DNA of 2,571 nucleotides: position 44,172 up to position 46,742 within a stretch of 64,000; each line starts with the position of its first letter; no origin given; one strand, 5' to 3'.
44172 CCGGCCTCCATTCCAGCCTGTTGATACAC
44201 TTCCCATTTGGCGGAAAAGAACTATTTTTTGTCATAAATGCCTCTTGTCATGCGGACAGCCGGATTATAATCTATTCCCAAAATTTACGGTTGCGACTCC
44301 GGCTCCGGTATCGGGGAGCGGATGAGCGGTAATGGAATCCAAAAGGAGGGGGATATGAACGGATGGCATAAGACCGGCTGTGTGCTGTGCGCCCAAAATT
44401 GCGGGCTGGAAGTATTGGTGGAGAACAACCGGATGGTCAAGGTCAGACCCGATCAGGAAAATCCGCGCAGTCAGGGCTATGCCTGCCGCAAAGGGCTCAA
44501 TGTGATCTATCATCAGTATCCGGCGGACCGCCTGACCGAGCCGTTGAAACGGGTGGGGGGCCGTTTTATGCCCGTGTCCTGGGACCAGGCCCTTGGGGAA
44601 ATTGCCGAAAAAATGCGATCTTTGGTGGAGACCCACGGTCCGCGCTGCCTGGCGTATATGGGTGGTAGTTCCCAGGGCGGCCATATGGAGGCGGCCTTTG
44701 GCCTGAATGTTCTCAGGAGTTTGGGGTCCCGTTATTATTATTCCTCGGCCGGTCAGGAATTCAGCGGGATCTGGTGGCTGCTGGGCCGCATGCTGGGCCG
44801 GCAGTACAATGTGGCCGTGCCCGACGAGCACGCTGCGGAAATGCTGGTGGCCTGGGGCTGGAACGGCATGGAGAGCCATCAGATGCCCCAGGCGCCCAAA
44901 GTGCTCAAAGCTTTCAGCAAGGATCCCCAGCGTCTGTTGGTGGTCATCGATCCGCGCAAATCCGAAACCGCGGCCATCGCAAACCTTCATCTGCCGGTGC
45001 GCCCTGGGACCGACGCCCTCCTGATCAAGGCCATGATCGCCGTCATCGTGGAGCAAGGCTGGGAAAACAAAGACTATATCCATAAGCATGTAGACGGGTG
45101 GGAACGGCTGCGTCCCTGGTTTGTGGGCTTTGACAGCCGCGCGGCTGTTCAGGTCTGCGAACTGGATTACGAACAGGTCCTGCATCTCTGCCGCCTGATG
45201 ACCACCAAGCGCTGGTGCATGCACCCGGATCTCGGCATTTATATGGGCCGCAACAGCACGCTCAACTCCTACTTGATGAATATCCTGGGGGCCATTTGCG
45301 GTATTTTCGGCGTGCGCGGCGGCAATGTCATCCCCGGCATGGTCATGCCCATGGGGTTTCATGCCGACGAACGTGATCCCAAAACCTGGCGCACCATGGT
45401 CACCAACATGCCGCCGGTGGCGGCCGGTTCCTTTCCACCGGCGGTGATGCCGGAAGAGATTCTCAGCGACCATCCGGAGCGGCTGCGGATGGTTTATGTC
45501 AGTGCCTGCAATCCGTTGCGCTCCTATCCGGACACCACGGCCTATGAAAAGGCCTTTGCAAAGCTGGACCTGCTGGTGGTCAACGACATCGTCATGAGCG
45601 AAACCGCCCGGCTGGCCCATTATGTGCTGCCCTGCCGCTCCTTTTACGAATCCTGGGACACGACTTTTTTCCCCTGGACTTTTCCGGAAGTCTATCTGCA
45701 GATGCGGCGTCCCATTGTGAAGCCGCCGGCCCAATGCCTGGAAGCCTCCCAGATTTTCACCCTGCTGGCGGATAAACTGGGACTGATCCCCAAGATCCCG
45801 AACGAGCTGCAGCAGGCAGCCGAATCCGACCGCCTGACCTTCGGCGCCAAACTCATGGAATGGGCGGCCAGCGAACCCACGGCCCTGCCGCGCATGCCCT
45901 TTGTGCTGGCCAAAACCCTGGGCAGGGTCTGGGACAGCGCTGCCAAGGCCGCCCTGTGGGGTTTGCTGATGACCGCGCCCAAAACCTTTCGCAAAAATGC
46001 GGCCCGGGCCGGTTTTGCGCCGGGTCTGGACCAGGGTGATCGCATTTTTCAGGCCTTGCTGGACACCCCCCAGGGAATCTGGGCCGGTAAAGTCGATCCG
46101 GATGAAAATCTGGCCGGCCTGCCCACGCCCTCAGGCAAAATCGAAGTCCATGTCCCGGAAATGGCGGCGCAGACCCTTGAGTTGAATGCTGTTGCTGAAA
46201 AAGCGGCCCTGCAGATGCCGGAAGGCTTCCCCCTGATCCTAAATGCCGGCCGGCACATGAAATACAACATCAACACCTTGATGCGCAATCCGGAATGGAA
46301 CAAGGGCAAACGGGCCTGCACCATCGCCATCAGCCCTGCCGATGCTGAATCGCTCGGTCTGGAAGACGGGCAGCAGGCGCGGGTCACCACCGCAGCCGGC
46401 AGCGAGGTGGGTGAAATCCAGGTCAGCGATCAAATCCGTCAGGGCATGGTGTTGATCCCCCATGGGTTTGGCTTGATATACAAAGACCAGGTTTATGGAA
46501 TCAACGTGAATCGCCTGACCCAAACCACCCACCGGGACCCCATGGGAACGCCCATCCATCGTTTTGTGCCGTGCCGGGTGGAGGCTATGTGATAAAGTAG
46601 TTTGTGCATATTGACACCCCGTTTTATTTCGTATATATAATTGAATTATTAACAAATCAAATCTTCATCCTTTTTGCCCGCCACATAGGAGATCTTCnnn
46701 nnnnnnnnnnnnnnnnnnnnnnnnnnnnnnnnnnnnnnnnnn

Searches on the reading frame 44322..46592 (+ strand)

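Call 27: search_protein_families(library=pfam, proteins=[window:44322-46592:+])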
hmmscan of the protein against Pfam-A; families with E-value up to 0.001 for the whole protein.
window:44322-46592:+ (756 aa): 3 families
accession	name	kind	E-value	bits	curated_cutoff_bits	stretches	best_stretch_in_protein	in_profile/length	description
PF00384.28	Molybdopterin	-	2.4e-29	102.9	24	1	70-484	1-352/353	Molybdopterin oxidoreductase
PF01568.27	Molydop_binding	-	2.7e-18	66.4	26.8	1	638-741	1-100/110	Molydopterin dinucleotide binding domain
PF04879.21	Molybdop_Fe4S4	-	2.5e-12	47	22.7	1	15-66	3-54/55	Molybdopterin oxidoreductase Fe4S4 domain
